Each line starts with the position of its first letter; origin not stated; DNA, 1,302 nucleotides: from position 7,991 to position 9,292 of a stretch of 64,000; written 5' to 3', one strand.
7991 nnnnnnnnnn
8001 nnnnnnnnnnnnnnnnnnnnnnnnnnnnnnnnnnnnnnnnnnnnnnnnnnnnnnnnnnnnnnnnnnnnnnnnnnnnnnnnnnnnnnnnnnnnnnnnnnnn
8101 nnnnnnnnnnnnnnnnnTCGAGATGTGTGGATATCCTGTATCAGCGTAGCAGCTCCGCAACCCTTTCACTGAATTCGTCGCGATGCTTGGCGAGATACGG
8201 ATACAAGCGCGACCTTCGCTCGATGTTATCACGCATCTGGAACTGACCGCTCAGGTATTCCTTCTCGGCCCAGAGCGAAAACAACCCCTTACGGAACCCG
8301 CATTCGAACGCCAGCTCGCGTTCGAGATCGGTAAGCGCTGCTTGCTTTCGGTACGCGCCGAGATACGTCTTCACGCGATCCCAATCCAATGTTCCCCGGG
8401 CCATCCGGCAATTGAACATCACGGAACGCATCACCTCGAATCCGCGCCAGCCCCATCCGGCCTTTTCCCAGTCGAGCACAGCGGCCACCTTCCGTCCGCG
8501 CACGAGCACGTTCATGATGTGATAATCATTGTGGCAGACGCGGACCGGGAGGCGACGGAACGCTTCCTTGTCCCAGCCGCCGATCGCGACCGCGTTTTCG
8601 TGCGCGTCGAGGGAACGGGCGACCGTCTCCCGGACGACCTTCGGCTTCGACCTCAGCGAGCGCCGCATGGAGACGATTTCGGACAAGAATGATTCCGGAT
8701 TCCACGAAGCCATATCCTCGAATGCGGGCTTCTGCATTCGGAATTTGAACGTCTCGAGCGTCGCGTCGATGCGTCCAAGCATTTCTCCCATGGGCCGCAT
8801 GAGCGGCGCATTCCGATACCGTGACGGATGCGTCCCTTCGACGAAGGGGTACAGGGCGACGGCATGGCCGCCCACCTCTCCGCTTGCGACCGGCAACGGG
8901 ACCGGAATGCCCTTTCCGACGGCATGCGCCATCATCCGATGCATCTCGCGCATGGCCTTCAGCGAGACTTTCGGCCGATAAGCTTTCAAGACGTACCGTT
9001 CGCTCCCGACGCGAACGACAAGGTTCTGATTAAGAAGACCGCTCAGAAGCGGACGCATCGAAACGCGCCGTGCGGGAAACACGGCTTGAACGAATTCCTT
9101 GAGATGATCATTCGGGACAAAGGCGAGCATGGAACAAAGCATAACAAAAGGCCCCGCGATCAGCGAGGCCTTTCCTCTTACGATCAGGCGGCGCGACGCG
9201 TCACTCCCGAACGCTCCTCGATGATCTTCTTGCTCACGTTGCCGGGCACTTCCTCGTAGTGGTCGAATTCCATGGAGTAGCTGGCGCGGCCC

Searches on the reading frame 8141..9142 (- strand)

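Call 53: search_protein_families(library=pfam, proteins=[window:8141-9142:-], max_evalue=0.01)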
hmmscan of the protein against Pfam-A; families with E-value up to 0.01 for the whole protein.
window:8141-9142:- (333 aa): 2 families
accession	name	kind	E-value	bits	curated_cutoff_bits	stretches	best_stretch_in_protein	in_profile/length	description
PF01636.29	APH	-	4.5e-31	108.9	23.2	1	29-266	2-235/239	Phosphotransferase enzyme family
PF01633.27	Choline_kinase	-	0.0044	16.8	29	1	197-237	159-200/300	Choline/ethanolamine kinase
